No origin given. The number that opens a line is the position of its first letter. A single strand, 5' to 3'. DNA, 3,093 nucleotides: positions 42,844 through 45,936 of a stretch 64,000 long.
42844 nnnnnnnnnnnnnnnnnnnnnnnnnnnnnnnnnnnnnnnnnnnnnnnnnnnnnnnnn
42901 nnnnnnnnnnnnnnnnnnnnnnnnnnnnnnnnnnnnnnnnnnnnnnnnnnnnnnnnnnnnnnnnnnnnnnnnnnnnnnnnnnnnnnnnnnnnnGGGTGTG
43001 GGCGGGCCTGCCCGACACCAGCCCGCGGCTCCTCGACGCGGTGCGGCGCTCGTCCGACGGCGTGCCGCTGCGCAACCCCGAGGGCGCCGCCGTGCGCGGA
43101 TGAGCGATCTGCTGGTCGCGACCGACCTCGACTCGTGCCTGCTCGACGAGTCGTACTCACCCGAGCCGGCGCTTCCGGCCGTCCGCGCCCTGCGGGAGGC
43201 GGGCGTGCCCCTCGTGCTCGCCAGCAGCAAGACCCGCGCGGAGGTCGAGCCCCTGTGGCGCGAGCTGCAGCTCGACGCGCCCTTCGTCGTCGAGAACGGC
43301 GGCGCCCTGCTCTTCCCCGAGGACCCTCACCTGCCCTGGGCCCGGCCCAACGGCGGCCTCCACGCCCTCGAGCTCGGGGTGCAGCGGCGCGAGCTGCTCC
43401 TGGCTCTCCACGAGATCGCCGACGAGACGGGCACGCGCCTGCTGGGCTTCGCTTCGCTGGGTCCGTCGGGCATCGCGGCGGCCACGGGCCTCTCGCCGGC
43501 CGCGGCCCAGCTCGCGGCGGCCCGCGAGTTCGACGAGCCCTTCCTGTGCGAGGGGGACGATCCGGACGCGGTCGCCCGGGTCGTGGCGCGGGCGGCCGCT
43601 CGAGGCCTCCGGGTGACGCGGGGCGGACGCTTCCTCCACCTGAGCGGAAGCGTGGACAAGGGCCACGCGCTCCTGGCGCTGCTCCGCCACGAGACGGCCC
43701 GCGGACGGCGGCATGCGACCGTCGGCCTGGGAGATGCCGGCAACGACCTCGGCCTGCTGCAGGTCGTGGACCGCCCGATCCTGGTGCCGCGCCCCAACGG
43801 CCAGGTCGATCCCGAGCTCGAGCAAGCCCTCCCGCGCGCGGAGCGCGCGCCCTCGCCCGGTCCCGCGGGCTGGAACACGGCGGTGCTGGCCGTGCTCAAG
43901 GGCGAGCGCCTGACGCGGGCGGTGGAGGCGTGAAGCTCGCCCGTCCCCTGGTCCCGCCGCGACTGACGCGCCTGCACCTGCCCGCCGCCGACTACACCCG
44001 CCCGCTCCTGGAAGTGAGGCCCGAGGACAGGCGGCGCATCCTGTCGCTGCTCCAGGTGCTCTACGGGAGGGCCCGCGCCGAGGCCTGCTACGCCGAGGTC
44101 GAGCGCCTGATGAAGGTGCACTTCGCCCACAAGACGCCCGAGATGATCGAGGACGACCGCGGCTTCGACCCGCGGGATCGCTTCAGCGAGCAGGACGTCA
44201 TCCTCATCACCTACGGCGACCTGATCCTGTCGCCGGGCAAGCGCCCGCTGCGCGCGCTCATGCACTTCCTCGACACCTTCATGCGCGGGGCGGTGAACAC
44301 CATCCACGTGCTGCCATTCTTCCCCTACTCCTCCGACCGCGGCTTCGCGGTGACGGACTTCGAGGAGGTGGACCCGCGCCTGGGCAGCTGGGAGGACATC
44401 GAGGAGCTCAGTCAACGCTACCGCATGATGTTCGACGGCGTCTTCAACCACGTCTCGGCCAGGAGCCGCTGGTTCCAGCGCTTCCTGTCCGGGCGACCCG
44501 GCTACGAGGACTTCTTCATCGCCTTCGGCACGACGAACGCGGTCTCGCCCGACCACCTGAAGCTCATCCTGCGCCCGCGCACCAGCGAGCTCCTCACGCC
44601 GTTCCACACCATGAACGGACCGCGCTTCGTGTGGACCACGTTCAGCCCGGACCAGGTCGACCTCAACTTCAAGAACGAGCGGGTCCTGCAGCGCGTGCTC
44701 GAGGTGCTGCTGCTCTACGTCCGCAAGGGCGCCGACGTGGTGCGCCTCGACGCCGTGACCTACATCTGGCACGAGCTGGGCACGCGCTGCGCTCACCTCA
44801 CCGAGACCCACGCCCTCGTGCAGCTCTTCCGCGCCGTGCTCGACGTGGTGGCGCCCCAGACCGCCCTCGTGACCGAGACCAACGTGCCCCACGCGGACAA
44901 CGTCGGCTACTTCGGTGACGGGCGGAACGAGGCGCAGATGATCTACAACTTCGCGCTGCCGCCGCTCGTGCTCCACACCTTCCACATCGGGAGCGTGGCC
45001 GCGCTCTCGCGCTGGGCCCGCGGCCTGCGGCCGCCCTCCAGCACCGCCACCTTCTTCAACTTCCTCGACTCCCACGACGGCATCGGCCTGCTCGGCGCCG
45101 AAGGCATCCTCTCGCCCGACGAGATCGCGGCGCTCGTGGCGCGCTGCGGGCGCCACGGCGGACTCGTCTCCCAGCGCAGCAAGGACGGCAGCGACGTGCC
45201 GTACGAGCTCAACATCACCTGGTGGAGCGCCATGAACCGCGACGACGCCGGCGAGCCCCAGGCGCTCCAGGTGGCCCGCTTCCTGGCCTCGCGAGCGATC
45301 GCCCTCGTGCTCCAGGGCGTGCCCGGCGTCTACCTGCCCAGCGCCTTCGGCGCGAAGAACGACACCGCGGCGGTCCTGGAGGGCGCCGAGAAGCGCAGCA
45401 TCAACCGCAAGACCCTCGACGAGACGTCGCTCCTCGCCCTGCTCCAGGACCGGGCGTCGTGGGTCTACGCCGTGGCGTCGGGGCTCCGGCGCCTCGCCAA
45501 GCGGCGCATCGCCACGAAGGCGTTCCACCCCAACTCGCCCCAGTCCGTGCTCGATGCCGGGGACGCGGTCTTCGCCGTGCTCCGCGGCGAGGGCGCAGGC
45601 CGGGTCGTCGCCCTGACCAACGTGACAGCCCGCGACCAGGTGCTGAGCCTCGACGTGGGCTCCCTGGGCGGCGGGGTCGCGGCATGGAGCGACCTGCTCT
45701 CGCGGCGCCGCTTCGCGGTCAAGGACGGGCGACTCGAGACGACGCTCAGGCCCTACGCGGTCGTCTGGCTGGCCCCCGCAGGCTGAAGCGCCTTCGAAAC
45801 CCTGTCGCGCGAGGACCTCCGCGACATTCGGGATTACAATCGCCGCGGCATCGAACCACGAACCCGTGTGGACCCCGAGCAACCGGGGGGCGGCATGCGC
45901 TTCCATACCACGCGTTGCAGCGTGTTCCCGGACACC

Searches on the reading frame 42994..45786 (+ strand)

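Call 21: search_protein_families(library=pfam, proteins=[window:42994-45786:+], max_evalue=0.001)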
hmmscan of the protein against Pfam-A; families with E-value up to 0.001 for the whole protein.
window:42994-45786:+ (930 aa): 1 family
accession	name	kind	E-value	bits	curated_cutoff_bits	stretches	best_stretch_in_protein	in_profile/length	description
PF00128.31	Alpha-amylase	-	4.9e-23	82.5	22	1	434-656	33-269/446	Alpha amylase, catalytic domain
